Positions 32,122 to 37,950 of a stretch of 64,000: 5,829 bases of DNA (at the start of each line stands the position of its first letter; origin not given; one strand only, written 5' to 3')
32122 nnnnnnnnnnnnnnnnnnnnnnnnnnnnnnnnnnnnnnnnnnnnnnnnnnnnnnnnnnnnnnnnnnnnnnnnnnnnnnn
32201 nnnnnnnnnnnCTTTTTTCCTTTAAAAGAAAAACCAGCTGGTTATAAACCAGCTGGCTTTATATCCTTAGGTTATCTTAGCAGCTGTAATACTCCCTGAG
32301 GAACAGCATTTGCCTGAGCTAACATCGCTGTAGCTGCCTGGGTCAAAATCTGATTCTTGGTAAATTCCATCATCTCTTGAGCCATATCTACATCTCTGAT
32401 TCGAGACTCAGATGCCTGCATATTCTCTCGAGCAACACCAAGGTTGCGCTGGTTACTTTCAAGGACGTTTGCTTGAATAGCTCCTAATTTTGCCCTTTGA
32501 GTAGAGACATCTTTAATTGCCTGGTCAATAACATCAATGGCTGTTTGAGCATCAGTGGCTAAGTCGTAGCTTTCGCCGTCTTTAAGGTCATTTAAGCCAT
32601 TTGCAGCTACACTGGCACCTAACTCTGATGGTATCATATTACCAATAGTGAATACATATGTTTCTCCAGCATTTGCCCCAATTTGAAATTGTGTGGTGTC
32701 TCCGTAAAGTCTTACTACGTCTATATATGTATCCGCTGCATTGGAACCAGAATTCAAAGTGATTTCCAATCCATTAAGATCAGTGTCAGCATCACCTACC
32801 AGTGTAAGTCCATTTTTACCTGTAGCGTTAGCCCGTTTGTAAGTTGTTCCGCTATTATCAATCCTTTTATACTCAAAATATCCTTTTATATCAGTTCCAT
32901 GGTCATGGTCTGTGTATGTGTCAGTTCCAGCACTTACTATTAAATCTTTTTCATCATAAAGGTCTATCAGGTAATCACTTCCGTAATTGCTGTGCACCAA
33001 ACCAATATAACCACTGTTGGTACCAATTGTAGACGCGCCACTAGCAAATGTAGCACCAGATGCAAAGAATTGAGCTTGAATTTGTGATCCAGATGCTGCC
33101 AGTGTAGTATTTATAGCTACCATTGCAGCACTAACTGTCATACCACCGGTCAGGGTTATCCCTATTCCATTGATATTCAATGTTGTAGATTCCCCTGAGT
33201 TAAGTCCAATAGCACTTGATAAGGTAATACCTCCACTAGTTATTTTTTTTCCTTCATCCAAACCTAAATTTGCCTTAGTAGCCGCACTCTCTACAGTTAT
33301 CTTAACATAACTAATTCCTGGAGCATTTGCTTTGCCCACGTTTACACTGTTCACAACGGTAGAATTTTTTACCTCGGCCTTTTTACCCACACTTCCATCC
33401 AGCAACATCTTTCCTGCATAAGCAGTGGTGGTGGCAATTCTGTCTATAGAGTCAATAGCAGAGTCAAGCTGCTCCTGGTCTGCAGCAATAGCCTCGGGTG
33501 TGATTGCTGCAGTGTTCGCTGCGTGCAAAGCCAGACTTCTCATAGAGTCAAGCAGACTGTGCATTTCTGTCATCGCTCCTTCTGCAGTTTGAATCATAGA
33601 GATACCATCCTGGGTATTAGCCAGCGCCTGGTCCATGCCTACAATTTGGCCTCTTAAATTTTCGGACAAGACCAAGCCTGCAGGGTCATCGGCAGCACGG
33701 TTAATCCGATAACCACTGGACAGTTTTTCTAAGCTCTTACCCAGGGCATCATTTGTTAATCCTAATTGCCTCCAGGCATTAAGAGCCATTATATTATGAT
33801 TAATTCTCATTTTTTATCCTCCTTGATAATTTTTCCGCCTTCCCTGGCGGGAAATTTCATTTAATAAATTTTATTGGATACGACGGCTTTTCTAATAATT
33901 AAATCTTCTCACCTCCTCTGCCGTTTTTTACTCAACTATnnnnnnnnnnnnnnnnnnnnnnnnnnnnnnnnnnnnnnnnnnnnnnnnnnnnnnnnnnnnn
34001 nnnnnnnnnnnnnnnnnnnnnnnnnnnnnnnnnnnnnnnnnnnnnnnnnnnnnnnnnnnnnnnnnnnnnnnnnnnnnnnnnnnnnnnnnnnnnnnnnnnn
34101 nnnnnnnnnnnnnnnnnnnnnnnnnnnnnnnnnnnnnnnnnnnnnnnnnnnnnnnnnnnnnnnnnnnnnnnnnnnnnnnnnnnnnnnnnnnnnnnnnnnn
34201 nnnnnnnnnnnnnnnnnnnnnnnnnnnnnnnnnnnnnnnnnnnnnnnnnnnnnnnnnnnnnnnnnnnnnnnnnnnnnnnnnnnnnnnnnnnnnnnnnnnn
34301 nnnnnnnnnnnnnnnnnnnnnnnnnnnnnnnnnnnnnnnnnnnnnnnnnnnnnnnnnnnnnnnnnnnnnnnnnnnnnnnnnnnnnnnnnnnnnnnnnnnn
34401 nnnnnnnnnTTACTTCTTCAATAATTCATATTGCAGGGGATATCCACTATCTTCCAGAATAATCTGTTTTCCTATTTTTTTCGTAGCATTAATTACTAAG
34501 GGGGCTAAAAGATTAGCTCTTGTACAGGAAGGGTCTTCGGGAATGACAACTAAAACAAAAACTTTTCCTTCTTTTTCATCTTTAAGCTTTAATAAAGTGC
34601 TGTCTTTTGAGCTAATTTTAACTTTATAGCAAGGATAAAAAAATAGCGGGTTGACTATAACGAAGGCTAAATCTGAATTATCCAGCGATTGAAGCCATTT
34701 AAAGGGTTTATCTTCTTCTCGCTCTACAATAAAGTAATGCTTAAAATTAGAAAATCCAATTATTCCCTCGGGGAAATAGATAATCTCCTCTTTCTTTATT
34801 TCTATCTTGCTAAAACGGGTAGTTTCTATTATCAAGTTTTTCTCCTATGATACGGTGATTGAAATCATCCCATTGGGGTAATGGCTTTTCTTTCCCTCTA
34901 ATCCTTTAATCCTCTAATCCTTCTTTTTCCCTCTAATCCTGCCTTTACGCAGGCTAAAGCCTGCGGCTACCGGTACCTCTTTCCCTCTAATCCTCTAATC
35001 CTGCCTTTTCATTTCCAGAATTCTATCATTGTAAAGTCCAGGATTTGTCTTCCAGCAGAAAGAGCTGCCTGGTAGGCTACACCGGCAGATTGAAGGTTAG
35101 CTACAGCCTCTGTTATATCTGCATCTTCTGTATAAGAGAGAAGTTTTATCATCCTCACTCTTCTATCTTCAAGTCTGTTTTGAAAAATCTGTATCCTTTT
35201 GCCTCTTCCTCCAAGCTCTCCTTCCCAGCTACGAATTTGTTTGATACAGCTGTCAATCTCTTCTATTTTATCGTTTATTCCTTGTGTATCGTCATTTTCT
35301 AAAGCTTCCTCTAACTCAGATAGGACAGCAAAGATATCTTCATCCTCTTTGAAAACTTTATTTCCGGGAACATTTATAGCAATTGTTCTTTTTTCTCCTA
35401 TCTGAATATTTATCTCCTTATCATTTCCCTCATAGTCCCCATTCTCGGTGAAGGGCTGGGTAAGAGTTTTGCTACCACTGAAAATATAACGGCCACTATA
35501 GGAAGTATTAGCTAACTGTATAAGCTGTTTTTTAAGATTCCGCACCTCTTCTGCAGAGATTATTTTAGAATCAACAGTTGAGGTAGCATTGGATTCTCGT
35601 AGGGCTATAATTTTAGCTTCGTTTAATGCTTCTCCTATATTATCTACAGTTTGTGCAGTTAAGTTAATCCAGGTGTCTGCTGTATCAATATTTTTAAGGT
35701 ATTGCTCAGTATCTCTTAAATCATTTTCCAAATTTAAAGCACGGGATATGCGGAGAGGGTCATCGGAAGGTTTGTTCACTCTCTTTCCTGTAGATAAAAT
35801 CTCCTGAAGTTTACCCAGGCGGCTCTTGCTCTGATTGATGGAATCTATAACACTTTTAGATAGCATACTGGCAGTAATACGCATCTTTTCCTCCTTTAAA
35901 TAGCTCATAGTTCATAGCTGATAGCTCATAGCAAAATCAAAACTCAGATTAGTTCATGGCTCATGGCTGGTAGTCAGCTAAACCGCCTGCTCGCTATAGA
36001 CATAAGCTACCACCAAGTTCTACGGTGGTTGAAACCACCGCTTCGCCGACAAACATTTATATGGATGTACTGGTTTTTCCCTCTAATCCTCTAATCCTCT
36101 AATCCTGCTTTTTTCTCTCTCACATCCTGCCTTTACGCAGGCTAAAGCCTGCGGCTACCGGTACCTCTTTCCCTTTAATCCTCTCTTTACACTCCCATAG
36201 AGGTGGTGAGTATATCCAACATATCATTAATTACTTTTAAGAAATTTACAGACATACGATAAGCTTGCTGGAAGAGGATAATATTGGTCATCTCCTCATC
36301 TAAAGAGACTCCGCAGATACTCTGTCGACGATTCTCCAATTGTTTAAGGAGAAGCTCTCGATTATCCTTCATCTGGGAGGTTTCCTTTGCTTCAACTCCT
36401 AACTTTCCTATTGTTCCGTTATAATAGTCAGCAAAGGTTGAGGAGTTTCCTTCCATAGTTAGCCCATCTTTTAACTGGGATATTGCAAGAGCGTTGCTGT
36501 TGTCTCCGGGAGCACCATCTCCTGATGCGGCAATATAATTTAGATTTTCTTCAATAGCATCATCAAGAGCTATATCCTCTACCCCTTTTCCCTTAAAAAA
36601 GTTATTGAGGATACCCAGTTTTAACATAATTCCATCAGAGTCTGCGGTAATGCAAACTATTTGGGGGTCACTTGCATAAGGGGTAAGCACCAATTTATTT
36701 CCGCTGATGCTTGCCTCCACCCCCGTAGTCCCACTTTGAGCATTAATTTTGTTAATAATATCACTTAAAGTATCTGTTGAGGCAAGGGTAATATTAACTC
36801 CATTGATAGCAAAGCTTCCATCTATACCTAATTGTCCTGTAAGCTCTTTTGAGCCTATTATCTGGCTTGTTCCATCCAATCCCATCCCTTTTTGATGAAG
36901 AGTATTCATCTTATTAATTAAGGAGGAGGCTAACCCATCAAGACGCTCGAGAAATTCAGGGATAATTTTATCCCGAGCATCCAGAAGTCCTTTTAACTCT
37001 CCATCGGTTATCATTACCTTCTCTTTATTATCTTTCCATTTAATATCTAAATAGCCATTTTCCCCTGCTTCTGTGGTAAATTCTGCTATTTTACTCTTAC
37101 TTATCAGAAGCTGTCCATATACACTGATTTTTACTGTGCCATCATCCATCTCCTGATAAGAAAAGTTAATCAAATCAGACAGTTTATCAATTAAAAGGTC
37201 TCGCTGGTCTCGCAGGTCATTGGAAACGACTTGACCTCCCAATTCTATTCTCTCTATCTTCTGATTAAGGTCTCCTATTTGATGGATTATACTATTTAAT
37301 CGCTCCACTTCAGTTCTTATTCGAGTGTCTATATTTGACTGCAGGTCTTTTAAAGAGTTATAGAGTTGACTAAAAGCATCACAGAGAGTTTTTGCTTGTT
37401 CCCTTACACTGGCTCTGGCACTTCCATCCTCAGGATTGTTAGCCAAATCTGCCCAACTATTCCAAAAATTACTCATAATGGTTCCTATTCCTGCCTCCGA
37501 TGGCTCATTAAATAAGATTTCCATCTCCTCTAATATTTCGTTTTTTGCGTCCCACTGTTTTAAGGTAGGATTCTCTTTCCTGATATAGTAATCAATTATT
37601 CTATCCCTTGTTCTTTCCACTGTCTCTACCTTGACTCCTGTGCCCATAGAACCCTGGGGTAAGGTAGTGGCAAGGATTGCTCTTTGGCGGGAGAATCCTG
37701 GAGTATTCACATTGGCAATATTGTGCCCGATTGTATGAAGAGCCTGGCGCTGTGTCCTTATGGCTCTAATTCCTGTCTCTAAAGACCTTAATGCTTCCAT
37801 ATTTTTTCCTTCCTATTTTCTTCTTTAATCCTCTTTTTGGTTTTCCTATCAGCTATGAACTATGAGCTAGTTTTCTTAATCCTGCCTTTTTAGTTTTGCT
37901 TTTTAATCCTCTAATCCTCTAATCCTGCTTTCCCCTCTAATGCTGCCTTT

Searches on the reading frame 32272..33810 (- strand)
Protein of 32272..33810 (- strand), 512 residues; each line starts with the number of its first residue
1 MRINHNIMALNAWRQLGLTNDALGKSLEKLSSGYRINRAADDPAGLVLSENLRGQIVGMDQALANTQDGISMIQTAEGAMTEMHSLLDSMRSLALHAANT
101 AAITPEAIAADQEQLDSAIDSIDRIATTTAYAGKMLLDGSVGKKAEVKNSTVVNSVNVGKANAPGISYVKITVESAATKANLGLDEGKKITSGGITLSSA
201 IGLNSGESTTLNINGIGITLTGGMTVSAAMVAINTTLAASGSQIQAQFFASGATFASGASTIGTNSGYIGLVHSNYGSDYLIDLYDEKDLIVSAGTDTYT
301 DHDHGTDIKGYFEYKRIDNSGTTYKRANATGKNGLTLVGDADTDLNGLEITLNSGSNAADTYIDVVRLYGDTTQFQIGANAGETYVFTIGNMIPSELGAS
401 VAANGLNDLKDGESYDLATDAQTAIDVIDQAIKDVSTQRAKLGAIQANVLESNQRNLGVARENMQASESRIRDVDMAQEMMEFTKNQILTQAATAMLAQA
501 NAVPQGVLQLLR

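Call 3: search_protein_families(library=pfam, proteins=[window:32272-33810:-], max_evalue=0.1)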
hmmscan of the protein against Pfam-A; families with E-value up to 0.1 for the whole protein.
window:32272-33810:- (512 aa): 2 families
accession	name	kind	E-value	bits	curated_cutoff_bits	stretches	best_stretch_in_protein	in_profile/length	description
PF00669.25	Flagellin_N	-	1.6e-35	122.7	26.6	1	3-140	1-137/139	Bacterial flagellin N-terminal helical region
PF00700.27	Flagellin_C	-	2.1e-26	92.5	23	1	425-511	1-86/86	Bacterial flagellin C-terminal helical region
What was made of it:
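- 32272..33810 (-): Flagellin (512 aa), immediately upstream of fliD. Pfam Flagellin_N and Flagellin_C (call 3).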

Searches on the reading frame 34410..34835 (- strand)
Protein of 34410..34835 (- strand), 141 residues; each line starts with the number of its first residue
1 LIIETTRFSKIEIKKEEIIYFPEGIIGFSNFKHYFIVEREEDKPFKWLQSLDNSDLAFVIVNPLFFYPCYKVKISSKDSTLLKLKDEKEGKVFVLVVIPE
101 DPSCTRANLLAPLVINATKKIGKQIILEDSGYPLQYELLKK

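Call 3: search_protein_families(library=pfam, proteins=[window:34410-34835:-], max_evalue=0.1)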
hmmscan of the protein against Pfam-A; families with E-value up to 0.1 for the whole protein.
window:34410-34835:- (141 aa): 3 families
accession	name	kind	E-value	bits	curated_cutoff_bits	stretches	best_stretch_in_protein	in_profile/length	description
PF02623.20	FliW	-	3.1e-38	130.7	25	1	19-138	1-122/122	FliW protein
PF19723.4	DUF6216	-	0.036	13.7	27.3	1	28-88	101-159/270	Family of unknown function (DUF6216)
PF12157.13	DUF3591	-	0.075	12.2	25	1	32-95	136-199/444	Protein of unknown function (DUF3591)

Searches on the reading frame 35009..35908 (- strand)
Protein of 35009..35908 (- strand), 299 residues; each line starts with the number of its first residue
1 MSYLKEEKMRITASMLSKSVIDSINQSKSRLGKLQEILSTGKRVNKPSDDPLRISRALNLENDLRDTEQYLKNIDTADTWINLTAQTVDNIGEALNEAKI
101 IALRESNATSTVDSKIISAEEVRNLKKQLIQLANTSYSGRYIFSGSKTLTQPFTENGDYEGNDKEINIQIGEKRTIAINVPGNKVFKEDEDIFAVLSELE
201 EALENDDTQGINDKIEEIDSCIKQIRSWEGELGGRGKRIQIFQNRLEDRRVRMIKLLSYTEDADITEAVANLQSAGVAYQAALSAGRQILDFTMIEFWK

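Call 29: search_protein_families(library=pfam, proteins=[window:35009-35908:-], max_evalue=0.001)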
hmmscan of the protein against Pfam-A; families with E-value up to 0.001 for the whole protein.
window:35009-35908:- (299 aa): 2 families
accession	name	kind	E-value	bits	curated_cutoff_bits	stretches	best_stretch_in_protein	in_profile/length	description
PF00669.25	Flagellin_N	-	1.3e-17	64.6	26.6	1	15-148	5-139/139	Bacterial flagellin N-terminal helical region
PF00700.27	Flagellin_C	-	0.00022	21.9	23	1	216-285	2-71/86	Bacterial flagellin C-terminal helical region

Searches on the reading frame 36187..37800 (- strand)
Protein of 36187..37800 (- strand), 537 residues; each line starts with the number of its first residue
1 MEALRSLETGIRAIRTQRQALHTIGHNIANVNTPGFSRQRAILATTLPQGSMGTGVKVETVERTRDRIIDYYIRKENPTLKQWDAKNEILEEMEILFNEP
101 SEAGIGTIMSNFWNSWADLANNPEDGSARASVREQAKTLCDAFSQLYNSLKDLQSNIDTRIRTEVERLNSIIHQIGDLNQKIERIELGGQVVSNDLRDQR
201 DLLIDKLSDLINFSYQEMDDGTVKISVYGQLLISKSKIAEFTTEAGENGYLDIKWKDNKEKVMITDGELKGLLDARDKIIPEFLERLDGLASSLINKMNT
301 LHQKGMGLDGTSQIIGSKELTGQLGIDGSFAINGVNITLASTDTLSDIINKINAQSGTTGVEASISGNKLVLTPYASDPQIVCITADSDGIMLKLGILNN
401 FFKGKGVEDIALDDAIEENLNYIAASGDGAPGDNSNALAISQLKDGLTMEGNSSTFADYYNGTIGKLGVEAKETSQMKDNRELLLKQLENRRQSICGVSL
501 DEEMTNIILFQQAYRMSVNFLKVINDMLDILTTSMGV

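Call 29: search_protein_families(library=pfam, proteins=[window:36187-37800:-], max_evalue=0.001)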
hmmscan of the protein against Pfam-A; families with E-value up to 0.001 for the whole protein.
window:36187-37800:- (537 aa): 4 families
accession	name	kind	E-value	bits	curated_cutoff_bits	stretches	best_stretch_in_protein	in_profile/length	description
PF22638.1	FlgK_D1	-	4.7e-61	206.8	28.6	1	90-311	1-227/233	Flagellar hook-associated protein FlgK helical domain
PF07196.18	Flagellin_IN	-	4e-11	43.4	22.7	1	330-373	2-52/55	Flagellin hook IN motif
PF06429.18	Flg_bbr_C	-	2.2e-08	33.9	23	1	497-532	9-44/46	Flagellar basal body rod FlgEFG protein C-terminal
PF00460.25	Flg_bb_rod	-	3.9e-07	30.3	20.7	1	7-36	1-30/31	Flagella basal body rod protein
